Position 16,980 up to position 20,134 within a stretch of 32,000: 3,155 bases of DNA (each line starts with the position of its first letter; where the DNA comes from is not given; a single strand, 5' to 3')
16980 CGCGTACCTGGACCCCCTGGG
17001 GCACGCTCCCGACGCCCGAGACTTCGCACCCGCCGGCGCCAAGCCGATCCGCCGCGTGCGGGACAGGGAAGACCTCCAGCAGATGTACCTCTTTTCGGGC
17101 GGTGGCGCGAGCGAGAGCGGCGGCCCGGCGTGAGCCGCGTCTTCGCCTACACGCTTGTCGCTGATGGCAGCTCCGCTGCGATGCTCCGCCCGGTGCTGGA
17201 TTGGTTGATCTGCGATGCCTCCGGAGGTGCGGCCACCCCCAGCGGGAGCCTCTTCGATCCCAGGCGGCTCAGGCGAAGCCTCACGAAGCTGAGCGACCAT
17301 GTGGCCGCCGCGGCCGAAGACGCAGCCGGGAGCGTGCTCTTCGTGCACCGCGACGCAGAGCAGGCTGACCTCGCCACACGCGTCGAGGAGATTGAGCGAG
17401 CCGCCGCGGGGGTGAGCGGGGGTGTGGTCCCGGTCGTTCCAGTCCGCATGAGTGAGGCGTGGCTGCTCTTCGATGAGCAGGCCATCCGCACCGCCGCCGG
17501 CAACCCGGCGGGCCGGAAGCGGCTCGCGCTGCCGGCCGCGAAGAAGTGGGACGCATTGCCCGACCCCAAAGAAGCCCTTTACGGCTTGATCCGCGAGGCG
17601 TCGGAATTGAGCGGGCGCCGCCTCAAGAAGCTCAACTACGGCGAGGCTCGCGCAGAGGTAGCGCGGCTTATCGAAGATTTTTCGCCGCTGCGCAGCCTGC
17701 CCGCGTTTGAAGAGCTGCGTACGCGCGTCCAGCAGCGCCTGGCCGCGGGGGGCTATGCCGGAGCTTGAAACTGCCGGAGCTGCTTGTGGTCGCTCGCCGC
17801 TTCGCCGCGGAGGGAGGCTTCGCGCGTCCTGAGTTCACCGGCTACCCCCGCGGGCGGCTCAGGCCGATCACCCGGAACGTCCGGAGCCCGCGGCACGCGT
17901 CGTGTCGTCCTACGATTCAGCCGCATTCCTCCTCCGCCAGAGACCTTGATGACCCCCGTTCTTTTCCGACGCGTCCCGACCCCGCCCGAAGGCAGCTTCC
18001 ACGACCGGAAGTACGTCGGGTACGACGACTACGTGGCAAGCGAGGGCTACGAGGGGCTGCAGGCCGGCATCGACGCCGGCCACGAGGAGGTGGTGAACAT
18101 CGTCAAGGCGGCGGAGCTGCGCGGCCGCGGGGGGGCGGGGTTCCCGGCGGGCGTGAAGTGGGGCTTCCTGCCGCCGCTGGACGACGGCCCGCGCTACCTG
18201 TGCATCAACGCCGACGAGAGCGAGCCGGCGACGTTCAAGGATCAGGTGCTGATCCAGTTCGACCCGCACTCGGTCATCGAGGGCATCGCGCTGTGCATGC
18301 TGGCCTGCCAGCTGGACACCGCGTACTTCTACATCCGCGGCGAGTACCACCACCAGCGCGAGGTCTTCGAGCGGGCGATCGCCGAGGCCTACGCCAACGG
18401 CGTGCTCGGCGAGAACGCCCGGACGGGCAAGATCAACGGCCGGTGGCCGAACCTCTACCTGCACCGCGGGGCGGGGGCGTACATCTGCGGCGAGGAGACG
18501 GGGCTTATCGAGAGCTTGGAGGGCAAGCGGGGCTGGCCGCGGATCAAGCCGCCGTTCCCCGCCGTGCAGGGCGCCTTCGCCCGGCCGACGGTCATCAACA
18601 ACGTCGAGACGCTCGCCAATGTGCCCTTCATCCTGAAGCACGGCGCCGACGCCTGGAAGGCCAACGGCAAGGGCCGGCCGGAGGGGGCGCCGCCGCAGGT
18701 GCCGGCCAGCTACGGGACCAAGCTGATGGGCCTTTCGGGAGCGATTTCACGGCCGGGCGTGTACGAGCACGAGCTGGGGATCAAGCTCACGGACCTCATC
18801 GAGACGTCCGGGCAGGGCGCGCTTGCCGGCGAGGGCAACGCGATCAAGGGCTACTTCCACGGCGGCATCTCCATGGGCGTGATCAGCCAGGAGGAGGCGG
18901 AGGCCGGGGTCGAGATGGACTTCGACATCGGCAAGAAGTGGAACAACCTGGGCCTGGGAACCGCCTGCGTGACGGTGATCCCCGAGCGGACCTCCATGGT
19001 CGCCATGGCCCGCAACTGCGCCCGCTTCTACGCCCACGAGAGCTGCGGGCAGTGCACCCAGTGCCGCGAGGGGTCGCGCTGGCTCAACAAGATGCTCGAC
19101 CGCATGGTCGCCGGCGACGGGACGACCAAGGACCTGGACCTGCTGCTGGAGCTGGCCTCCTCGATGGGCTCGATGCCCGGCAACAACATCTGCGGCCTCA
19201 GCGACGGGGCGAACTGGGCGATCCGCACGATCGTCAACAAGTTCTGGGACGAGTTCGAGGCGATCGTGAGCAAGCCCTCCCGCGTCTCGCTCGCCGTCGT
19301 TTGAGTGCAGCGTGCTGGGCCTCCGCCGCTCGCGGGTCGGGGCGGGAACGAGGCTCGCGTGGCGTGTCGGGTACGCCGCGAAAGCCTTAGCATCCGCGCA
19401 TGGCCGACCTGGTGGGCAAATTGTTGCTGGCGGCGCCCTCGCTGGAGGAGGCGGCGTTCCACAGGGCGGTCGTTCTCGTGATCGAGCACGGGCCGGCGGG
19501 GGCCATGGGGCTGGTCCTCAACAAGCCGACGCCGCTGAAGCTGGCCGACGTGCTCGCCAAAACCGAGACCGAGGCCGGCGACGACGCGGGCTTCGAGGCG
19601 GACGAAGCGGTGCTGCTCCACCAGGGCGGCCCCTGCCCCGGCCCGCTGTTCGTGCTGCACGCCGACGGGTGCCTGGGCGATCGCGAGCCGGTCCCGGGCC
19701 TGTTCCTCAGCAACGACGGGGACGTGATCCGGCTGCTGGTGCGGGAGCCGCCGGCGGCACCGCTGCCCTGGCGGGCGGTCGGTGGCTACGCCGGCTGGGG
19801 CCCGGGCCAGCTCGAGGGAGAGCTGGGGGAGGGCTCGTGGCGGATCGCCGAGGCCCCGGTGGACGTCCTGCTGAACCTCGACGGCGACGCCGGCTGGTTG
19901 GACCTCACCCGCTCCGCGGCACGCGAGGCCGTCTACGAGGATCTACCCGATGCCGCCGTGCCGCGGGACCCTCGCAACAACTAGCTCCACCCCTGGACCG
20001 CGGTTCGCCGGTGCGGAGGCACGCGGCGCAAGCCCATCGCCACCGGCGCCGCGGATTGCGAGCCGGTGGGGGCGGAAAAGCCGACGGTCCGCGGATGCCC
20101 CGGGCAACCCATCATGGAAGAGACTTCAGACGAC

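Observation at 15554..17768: Coupled OLD/ABC-type ATPase and DUF4276/Toprim-like gene pair inserted between nuoE and nuoF: candidate split-OLD/PARIS-like defence module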

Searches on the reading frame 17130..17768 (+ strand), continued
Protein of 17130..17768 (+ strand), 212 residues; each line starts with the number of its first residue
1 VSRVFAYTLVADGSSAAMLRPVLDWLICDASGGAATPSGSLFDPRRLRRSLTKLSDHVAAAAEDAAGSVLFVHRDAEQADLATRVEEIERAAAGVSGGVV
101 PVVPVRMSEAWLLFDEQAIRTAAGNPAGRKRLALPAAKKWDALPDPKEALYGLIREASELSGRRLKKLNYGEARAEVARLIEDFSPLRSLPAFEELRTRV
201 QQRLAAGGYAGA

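Call 78: find_encoding_contigs(protein=P0097, flank=9000, max_places=1)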
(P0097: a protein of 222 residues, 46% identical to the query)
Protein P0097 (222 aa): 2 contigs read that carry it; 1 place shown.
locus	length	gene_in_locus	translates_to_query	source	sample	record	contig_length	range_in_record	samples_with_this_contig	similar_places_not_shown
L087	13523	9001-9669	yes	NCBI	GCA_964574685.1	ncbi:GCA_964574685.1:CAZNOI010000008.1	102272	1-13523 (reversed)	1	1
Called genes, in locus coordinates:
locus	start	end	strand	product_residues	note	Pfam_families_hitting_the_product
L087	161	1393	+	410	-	PF13393:tRNA-synt_His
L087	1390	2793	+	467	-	PF01634:HisG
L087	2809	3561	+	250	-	PF00882:Zn_dep_PLPC (weak)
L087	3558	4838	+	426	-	PF00815:Histidinol_dh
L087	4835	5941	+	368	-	PF00155:Aminotran_1_2, PF04864:Alliinase_C, PF00266:Aminotran_5 (faint)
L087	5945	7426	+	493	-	PF00475:IGPD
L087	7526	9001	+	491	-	PF02463:SMC_N, PF13175:AAA_15 (weak), PF13476:AAA_23 (weak), PF13304:AAA_21, PF13175:AAA_15 (weak)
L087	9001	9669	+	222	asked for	-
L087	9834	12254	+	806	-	PF02901:PFL-like, PF01228:Gly_radical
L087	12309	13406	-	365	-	PF00291:PALP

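Call 80: find_related_loci(query=A1, collection=viral_contigs, flank=8000)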
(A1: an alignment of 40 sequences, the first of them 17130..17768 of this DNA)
Query A1 (212 aa) in viral_contigs; peptide patterns used: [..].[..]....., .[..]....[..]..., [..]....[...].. (x = any residue, [..] = any of these).
41 stretches matched a pattern, but none encodes a relative of the query by tblastn (E <= 1e-3).

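Call 81: search_dna_similar(query=window:17130-17768:+, collection=plasmids, mode=protein, max_rows=15)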
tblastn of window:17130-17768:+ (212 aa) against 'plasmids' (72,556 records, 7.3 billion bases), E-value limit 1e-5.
Records with a match: 1; places in all: 1; records where one place covers at least 80% of the query: 1.
Best place of each record, by identity: <60% 1.
By first word of the organism name: Kovacikia 1.
By predicted mobility (MOB-suite, as given by PLSDB): non-mobilizable 1.
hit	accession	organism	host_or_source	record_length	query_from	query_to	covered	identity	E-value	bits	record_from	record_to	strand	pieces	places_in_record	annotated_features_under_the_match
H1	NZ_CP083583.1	Kovacikia minuta CCNUW1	cell culture,fresh water lake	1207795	7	209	96%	43.8%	8e-34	134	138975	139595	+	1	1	record has no annotation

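Call 82: search_dna_similar(query=window:17130-17768:+, collection=phages, mode=protein, max_rows=10)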
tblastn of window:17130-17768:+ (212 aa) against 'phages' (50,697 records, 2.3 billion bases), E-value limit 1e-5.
No match.

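Call 83: find_related_loci(query=A1, collection=metagenome_contigs, flank=9000)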
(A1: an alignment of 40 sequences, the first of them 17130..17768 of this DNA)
Query A1 (212 aa) in metagenome_contigs; peptide patterns used: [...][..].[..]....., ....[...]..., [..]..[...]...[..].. (x = any residue, [..] = any of these).
600 stretches matched a pattern (row limit reached: there are more); 512 encode a relative of the query (tblastn E <= 1e-3); the best 80 are kept; 80 distinct loci.
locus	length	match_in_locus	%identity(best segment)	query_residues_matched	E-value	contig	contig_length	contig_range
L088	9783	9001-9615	47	7-209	2e-49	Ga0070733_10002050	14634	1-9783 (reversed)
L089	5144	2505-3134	46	4-209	9e-49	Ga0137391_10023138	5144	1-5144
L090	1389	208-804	51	8-202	2e-50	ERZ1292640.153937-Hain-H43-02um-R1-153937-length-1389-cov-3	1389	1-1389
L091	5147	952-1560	48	7-208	2e-48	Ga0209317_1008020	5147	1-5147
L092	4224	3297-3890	45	7-200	1e-48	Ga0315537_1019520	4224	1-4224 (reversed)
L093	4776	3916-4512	47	7-207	4e-48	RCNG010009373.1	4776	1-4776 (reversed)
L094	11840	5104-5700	47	3-200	7e-48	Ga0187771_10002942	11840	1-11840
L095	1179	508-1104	49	7-201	3e-50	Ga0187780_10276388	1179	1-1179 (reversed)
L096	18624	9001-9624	44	7-209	8e-48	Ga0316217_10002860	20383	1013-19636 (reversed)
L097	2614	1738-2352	43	7-209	9e-48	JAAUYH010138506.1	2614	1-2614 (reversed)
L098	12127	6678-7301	44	7-209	8e-48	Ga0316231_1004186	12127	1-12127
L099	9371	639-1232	48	7-205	1e-47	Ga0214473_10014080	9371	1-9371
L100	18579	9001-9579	48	7-196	4e-47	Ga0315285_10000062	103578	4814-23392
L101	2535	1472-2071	46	7-209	4e-47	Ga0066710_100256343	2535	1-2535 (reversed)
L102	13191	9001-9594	46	7-200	7e-47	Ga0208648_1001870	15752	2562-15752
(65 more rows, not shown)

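Call 87: search_protein_families(library=pfam, alignment_id=A4, max_evalue=0.00001)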
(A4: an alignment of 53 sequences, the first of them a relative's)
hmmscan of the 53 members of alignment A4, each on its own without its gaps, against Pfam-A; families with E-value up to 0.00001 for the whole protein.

A. member 1, L088:5974-7497:+ (507 aa): 5 families
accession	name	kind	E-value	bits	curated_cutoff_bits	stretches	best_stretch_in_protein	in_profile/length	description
PF01078.27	Mg_chelatase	-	4e-95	317.5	20.3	1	194-400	1-205/207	Magnesium chelatase, subunit ChlI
PF13541.12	ChlI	-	8.4e-40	135.9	27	1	21-143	1-121/121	Subunit ChlI of Mg-chelatase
PF13335.12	Mg_chelatase_C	-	2.3e-30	105.5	26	1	409-499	2-94/94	Magnesium chelatase, subunit ChlI C-terminal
PF07728.20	AAA_5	-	1.4e-10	41.7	22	0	217-239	1-23/139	AAA domain (dynein-related subfamily)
PF00493.29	MCM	-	1.5e-08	34.5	23.3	0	294-362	114-182/224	MCM P-loop domain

B. families by the number of members that match (of 53 scanned): 63 families (the first 25 are shown)
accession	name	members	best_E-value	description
PF00773.25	RNB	2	3.1e-109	RNB domain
PF07733.18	DNA_pol3_alpha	2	2.1e-99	Bacterial DNA polymerase III alpha NTPase domain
PF01078.27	Mg_chelatase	2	4e-95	Magnesium chelatase, subunit ChlI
PF02481.21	DNA_processg_A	2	1e-75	DNA recombination-mediator protein A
PF02811.25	PHP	2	6.8e-55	PHP domain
PF11867.13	T1RH-like_C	2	4.3e-42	Type I restriction enzyme HindI endonuclease subunit-like, C-terminal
PF13335.12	Mg_chelatase_C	2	1.2e-30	Magnesium chelatase, subunit ChlI C-terminal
PF17876.7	CSD2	2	1.1e-23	Cold shock domain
PF08206.17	OB_RNB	2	5.6e-18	Ribonuclease B OB domain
PF17782.7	DprA_WH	2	9.3e-11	DprA winged helix domain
PF07497.18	Rho_RNA_bind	2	1.7e-07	Rho termination factor, RNA-binding domain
PF14520.12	HHH_5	2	7.7e-07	Helix-hairpin-helix domain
PF12826.13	HHH_2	2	2.7e-06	Helix-hairpin-helix motif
PF02514.21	CobN-Mg_chel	1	0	CobN/Magnesium Chelatase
PF03971.19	IDH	1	0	Monomeric isocitrate dehydrogenase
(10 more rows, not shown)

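Call 88: search_protein_families(library=padloc, alignment_id=A4, max_evalue=1e-10)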
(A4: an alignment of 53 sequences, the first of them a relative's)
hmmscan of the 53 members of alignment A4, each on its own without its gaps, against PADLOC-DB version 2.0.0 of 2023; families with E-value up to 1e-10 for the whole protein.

A. member 1, L088:5974-7497:+ (507 aa): 0 families

B. families by the number of members that match (of 53 scanned): 27 families (the first 25 are shown)
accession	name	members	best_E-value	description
PDLC03040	REase_I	2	6.3e-103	Type I restriction enzyme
PDLC03961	ShosA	2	2.6e-66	-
PDLC03927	PsyrA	2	3e-30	-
PDLC02997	ShosA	2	1.3e-24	-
PDLC04791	PDC-S01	1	1.2e-170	-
PDLC03963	SoFic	1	7.6e-113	-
PDLC04790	PDC-S01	1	3.2e-49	-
PDLC04789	PDC-S01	1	3.1e-45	-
PDLC03041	REase_I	1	7e-43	Type I restriction enzyme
PDLC03044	REase_I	1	5.2e-41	Type I restriction enzyme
PDLC04787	PDC-S01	1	1e-35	-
PDLC04135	mad3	1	2.4e-29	mads_3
PDLC03048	REase_I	1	1.2e-23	Type I restriction enzyme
PDLC04539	PDC-M24B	1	2e-23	-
PDLC04788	PDC-S01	1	7.3e-20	-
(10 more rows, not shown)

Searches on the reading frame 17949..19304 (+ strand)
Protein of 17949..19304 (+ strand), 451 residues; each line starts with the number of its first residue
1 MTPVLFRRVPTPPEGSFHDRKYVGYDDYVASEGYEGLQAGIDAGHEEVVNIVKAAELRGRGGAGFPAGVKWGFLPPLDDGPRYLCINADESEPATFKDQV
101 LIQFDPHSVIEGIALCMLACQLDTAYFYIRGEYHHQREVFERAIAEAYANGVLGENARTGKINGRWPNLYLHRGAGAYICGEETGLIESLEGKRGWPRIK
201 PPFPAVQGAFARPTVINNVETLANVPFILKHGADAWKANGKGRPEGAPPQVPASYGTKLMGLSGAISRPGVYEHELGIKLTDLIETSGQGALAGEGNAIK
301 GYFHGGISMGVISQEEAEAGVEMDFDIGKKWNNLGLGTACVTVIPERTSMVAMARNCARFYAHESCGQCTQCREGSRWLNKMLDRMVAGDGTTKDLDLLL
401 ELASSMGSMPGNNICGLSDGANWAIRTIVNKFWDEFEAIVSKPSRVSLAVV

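Call 5: search_protein_families(library=pfam, proteins=[window:17949-19304:+], max_evalue=0.01)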
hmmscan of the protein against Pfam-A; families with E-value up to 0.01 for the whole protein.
window:17949-19304:+ (451 aa): 3 families
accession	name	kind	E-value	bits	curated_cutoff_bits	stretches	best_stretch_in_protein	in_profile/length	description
PF01512.22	Complex1_51K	-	8.3e-44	149.5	31.2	1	52-226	1-149/150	Nuo51 FMN-binding domain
PF10589.14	NADH_4Fe-4S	-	2.9e-28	98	23.5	1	353-438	2-84/85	NADH-ubiquinone oxidoreductase-F iron-sulfur binding region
PF10531.15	SLBB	-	0.00057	20.1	27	1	262-293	4-35/55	SLBB domain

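Call 15: find_related_loci(query=window:17949-19304:+, collection=genome_contigs, flank=7000)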
Query window:17949-19304:+ (451 aa) in genome_contigs; peptide patterns used: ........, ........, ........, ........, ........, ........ (x = any residue, [..] = any of these).
143 stretches matched a pattern; 77 encode a relative of the query (tblastn E <= 1e-3); 76 distinct loci.
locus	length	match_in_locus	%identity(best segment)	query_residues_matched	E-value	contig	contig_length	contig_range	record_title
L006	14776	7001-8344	82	2-451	0e+0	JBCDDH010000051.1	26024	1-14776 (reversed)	MAG: Planctomycetota bacterium isolate P01_G01_bin.36 k141_2702124_length_26024_cov_15.0000, whole genome shotgun sequen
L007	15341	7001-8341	80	3-451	0e+0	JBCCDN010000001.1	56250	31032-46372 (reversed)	MAG: Planctomycetota bacterium isolate P01_A01_bin.85 k141_386101_length_56250_cov_36.0000, whole genome shotgun sequenc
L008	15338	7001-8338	80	3-451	0e+0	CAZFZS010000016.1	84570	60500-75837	MAG TPA_asm: uncultured Phycisphaeraceae bacterium isolate SRP063590_co1_205 genome assembly, contig: NODE_282_length_84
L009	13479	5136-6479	78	2-451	0e+0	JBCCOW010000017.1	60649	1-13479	MAG: Planctomycetota bacterium isolate P01_D01_bin.113 k141_1250422_length_60649_cov_37.7232, whole genome shotgun seque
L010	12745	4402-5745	78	2-451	0e+0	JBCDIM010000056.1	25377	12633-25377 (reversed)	MAG: Planctomycetota bacterium isolate P01_H01_bin.18 k141_613163_length_25377_cov_33.1188, whole genome shotgun sequenc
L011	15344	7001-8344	78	2-451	0e+0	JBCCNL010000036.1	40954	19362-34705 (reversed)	MAG: Planctomycetota bacterium isolate P01_C01_bin.78 k141_2325217_length_40954_cov_35.9868, whole genome shotgun sequen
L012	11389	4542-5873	79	3-448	0e+0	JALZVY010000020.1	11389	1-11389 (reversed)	MAG: Phycisphaera sp. isolate g3_MAG_00007 g3_MAG_00007_000000000020, whole genome shotgun sequence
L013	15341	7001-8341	79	3-451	0e+0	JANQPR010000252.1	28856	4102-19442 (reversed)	MAG: Phycisphaera sp. isolate IP29b_bin.17 k99_1723534, whole genome shotgun sequence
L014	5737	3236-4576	79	3-451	0e+0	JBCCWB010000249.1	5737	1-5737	MAG: Planctomycetota bacterium isolate P01_E01_bin.51 k141_67465_length_5737_cov_38.9526, whole genome shotgun sequence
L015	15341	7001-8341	77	2-451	0e+0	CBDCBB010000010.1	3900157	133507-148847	MAG: Phycisphaeraceae bacterium isolate ac71d75b-ad6c-4cba-be0d-1cdc756c9577 genome assembly, contig: contig_10, whole g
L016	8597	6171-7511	79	3-451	0e+0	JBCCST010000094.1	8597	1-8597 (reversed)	MAG: Planctomycetota bacterium isolate P01_D01_bin.62 k141_1137599_length_8597_cov_13.0000, whole genome shotgun sequenc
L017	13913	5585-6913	80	3-447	0e+0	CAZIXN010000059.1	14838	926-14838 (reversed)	MAG TPA_asm: uncultured Phycisphaera sp. isolate SRP072547_co1_320 genome assembly, contig: NODE_6986_length_14838_cov_1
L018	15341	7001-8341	79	3-451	0e+0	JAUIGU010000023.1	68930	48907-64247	MAG: Phycisphaerae bacterium isolate Co_bin.173 NODE_3218_length_68930_cov_1.898406, whole genome shotgun sequence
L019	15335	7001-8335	70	3-451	0e+0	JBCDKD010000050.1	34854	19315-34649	MAG: Planctomycetota bacterium isolate P01_H01_bin.50 k141_1101717_length_34854_cov_22.1652, whole genome shotgun sequen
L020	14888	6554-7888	70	3-451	0e+0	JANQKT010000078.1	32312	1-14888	MAG: Phycisphaeraceae bacterium isolate PL25a_bin.26 k99_399253, whole genome shotgun sequence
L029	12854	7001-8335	68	3-451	0e+0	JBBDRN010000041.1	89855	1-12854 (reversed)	MAG: Phycisphaeraceae bacterium isolate LejiaC_69_47 Lejia_C_578_length_89855_cov_28, whole genome shotgun sequence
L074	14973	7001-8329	55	3-451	2e-149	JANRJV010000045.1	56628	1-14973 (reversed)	MAG: Planctomycetota bacterium isolate bins.524 k141_3459086, whole genome shotgun sequence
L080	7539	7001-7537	74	2-180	5e-88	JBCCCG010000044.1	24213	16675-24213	MAG: Planctomycetota bacterium isolate P01_A01_bin.54 k141_652584_length_24213_cov_19.0000, whole genome shotgun sequenc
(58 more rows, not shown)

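Call 61: search_protein_families(library=pfam, proteins=[L007:6495-6989:+, L018:6541-6984:+, L029:6203-6427:+, L029:6412-6723:+, L015:6473-6709:+, L014:2061-2966:+, L080:5785-6813:+, L074:6268-6879:+], max_evalue=0.05)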
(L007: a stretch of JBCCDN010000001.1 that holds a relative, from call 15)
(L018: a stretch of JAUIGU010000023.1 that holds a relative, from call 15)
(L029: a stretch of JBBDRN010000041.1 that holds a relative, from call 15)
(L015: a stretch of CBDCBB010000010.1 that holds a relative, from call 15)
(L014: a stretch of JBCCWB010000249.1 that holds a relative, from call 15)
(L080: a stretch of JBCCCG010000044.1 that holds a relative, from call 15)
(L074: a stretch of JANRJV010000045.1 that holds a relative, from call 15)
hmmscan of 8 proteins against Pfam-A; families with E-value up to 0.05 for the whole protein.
L007:6495-6989:+ (164 aa): 0 families

L018:6541-6984:+ (147 aa): 0 families

L029:6203-6427:+ (74 aa): 0 families

L029:6412-6723:+ (103 aa): 0 families

L015:6473-6709:+ (78 aa): 0 families

L014:2061-2966:+ (301 aa): 1 family
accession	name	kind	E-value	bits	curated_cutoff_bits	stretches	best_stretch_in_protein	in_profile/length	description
PF25068.1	ARM_TT21_4th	-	0.0068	17.1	30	1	64-148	57-138/153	Tetratricopeptide repeat protein 21 forth ARM domain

L080:5785-6813:+ (342 aa): 0 families

L074:6268-6879:+ (203 aa): 0 families

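Call 62: search_protein_families(library=padloc, proteins=[L007:6495-6989:+, L018:6541-6984:+, L029:6203-6427:+, L029:6412-6723:+, L015:6473-6709:+, L014:2061-2966:+, L074:6268-6879:+], max_evalue=0.01)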
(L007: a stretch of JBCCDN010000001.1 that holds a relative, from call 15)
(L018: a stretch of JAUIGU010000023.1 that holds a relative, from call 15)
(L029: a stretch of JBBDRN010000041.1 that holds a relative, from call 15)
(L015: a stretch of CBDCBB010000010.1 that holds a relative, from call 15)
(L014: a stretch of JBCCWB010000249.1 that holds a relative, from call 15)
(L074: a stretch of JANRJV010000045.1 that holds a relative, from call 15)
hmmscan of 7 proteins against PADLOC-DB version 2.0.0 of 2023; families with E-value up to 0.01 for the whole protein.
L007:6495-6989:+ (164 aa): 0 families

L018:6541-6984:+ (147 aa): 0 families

L029:6203-6427:+ (74 aa): 6 families
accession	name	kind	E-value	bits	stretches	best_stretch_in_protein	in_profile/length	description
PDLC04383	PDC-M06A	-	3.3e-24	83.1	1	1-73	1-78/87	-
PDLC04385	PDC-M06A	-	3.3e-21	73.5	1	1-72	1-77/91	-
PDLC04386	PDC-M06A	-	4.6e-17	60.1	1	1-73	1-78/84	-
PDLC04382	PDC-M06A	-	1e-16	59.3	1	1-73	1-80/102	-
PDLC04387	PDC-M06A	-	3e-16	57.8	1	3-72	4-77/94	-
PDLC04384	PDC-M06A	-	1.7e-09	36.6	1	5-72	13-85/95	-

L029:6412-6723:+ (103 aa): 0 families

L015:6473-6709:+ (78 aa): 6 families
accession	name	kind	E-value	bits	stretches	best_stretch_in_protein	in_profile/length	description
PDLC04383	PDC-M06A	-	3.8e-24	83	1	1-75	1-81/87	-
PDLC04385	PDC-M06A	-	1.3e-21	74.8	1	1-76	1-82/91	-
PDLC04386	PDC-M06A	-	3.2e-15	54.2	1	1-74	1-80/84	-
PDLC04384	PDC-M06A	-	6.2e-13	47.6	1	5-74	13-88/95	-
PDLC04382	PDC-M06A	-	5.5e-12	44.1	1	1-73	1-81/102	-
PDLC04387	PDC-M06A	-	7.1e-12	43.8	1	3-74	4-80/94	-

L014:2061-2966:+ (301 aa): 0 families

L074:6268-6879:+ (203 aa): 0 families

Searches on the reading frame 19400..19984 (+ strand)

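Call 5: search_protein_families(library=pfam, proteins=[window:19400-19984:+], max_evalue=0.01)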
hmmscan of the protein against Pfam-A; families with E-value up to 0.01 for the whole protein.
window:19400-19984:+ (194 aa): 1 family
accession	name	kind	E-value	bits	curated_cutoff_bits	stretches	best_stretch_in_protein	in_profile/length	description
PF02622.21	DUF179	-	7.1e-31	107.7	27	1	13-171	1-154/157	AlgH-like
